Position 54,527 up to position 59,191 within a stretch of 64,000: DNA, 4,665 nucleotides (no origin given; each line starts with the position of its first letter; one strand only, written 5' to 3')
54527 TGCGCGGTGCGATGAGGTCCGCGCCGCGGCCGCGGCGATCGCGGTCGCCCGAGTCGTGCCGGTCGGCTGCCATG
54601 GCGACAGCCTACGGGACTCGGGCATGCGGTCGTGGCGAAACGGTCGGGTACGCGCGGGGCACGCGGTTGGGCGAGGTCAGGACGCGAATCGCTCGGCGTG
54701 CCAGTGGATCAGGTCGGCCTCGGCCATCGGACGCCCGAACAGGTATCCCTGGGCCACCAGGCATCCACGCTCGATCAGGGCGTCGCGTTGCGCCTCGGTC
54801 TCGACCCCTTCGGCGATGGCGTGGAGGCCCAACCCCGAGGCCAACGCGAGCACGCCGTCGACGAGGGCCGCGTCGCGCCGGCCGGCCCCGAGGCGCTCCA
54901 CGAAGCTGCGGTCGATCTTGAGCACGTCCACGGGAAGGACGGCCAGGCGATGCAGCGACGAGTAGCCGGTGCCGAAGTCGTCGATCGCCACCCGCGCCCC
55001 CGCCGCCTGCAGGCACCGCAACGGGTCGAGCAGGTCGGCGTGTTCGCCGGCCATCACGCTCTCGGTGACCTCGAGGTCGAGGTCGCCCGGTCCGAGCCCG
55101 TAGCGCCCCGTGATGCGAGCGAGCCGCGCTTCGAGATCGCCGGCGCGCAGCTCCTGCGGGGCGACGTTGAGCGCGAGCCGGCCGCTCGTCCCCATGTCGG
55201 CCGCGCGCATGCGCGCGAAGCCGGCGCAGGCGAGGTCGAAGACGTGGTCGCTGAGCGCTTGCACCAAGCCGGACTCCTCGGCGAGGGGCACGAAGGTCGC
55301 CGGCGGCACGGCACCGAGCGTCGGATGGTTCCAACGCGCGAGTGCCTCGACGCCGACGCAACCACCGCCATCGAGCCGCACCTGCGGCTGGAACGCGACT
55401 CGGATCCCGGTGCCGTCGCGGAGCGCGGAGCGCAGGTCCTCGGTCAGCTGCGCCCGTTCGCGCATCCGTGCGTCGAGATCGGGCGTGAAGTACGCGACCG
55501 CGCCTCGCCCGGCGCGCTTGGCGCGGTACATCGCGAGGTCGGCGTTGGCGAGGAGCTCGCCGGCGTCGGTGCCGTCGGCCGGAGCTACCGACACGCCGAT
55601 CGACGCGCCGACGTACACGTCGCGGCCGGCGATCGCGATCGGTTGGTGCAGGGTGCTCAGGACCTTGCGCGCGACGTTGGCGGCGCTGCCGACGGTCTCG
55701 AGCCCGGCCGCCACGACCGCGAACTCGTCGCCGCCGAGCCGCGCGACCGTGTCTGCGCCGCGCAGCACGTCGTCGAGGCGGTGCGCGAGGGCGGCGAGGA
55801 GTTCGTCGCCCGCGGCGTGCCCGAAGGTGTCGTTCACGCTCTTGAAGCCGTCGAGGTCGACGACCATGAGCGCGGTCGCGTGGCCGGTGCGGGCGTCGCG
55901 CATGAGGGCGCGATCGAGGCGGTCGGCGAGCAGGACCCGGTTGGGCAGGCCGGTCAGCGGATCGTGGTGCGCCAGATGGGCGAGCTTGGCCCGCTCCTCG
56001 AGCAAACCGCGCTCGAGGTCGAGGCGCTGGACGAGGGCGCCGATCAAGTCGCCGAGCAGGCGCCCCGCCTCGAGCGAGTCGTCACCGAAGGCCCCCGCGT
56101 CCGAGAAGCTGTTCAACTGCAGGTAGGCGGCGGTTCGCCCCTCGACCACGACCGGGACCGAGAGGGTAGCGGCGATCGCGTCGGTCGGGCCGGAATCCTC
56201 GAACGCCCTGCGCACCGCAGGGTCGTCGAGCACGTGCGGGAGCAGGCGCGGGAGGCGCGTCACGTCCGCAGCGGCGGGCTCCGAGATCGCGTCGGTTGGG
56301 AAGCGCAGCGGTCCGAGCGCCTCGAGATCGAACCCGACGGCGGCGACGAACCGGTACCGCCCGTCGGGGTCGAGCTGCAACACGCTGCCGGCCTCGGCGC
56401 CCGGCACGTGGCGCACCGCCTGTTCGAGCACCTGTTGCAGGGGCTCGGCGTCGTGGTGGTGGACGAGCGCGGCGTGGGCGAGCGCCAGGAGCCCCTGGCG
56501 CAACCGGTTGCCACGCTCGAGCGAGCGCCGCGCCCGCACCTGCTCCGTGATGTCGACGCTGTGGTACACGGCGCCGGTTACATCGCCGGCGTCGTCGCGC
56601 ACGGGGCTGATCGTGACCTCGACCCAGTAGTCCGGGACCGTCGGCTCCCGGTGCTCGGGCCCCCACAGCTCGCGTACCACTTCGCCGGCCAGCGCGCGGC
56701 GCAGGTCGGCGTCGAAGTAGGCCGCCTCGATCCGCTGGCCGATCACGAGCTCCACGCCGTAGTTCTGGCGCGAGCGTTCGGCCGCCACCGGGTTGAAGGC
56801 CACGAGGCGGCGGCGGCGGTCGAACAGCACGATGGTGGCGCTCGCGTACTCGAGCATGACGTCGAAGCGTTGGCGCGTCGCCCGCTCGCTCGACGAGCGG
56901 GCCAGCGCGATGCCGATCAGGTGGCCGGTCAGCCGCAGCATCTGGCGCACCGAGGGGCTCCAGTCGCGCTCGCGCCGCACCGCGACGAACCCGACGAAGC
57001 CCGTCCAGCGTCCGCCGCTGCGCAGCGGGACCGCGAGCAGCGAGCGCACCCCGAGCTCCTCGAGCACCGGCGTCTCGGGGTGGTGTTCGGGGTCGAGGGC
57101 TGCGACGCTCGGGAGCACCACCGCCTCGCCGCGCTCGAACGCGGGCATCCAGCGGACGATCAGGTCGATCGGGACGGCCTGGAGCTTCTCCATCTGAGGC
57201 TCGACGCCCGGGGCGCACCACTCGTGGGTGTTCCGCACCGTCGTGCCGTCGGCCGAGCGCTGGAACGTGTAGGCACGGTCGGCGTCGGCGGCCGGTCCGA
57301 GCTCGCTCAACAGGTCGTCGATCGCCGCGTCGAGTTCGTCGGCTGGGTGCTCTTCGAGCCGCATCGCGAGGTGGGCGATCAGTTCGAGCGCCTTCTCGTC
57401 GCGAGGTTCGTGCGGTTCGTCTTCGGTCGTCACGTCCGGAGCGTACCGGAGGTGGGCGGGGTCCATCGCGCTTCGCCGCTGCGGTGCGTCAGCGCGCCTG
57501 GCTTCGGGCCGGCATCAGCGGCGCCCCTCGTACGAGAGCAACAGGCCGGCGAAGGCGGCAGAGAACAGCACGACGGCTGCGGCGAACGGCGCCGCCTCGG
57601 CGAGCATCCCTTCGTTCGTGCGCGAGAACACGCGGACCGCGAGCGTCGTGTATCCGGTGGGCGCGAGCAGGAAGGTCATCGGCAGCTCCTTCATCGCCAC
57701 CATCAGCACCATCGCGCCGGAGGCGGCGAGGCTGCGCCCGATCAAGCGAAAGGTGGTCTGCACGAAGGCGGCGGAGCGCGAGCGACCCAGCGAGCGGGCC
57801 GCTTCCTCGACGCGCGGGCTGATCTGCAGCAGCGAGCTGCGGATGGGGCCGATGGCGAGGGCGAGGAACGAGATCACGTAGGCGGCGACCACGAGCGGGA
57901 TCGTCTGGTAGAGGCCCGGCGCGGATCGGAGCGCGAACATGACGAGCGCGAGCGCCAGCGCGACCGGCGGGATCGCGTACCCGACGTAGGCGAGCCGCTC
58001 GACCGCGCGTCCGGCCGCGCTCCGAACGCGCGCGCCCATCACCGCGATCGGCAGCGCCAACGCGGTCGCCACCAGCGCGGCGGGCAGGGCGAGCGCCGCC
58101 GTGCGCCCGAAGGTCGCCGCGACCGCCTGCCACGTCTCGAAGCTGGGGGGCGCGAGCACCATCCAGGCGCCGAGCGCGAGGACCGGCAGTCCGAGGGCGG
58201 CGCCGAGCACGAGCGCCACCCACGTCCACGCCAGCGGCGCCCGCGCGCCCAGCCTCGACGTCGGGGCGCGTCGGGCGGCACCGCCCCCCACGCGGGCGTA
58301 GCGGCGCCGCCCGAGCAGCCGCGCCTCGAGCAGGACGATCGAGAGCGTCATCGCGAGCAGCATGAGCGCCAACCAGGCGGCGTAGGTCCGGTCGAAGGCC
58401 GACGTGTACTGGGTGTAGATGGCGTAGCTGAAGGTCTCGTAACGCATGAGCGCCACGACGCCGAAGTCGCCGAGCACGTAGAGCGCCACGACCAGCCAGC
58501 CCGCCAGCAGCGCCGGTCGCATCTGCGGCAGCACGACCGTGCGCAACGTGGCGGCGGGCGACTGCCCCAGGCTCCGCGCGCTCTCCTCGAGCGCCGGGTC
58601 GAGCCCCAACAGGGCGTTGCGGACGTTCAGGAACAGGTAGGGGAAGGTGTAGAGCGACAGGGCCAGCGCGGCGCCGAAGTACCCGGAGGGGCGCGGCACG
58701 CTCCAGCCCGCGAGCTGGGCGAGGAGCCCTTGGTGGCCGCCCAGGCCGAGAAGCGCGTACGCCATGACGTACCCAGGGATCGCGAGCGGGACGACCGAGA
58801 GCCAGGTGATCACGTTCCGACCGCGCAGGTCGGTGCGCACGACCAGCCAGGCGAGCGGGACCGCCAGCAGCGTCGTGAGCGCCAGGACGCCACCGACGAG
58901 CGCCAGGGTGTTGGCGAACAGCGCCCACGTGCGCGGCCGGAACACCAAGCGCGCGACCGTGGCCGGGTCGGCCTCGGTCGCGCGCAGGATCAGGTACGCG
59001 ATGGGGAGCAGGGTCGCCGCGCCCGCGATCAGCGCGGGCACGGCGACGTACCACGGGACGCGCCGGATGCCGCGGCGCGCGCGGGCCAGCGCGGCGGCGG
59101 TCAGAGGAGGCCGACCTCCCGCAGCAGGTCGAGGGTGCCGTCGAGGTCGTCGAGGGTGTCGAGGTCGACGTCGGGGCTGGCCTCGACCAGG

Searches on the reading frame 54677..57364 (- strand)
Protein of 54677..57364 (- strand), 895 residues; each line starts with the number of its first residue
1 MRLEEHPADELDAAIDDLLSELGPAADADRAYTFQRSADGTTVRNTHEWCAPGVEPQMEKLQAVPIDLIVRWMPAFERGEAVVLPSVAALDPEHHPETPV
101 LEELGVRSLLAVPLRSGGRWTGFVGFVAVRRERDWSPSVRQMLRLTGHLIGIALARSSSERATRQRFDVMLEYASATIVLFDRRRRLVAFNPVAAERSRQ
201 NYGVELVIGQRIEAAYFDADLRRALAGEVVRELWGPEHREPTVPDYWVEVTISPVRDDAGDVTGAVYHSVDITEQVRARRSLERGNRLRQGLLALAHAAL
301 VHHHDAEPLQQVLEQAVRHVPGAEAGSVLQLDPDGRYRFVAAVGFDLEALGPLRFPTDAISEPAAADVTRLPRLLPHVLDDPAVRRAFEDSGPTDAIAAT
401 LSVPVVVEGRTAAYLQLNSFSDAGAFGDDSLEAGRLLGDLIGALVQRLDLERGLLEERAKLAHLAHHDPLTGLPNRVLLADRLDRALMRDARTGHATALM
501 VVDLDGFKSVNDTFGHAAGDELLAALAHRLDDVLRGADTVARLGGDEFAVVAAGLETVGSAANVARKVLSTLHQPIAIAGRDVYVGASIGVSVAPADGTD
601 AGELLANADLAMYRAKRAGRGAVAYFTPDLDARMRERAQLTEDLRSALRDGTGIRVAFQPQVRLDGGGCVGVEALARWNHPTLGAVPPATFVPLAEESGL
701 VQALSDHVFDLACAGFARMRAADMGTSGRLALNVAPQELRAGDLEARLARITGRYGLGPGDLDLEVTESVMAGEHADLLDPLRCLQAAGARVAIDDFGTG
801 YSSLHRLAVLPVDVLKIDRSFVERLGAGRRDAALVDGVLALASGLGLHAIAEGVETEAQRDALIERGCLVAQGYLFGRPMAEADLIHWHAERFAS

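Call 66: search_protein_families(library=pfam, proteins=[window:54677-57364:-], max_evalue=0.0001)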
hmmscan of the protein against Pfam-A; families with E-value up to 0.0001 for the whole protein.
window:54677-57364:- (895 aa): 6 families
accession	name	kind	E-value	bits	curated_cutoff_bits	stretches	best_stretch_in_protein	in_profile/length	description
PF00563.25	EAL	-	3.1e-61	207.2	31.3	1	642-879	2-236/236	EAL domain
PF00990.26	GGDEF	-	2.1e-47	161.3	23.8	1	465-620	1-159/161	Diguanylate cyclase, GGDEF domain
PF13185.12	GAF_2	-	1.1e-18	68.2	28.6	2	309-445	8-135/136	GAF domain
PF01590.32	GAF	-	5.7e-18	66.2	22.4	1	10-154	1-133/133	GAF domain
PF08448.16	PAS_4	-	8.7e-10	39.3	23.1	1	176-277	6-110/110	PAS fold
PF13492.12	GAF_3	-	9.1e-10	39.5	27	1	11-156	2-129/129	GAF domain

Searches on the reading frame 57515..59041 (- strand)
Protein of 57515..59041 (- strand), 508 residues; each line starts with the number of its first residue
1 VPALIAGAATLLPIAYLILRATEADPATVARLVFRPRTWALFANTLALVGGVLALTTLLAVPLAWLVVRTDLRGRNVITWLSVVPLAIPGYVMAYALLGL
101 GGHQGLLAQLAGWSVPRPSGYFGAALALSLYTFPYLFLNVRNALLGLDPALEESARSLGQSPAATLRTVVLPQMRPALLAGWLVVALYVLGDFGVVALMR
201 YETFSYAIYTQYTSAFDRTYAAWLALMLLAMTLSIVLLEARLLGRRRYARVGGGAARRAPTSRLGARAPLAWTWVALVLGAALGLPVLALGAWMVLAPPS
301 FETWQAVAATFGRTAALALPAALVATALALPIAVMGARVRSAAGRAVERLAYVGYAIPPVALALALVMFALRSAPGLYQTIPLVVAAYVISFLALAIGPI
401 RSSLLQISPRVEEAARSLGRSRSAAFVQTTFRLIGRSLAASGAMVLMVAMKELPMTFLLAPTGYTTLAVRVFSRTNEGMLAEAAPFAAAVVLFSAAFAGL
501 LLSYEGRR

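Call 66: search_protein_families(library=pfam, proteins=[window:57515-59041:-], max_evalue=0.0001)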
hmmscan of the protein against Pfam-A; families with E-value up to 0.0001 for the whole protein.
window:57515-59041:- (508 aa): 1 family
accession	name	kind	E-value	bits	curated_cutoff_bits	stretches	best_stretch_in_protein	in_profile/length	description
PF00528.27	BPD_transp_1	-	6.1e-21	75.4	26.4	2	63-237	8-173/184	Binding-protein-dependent transport system inner membrane component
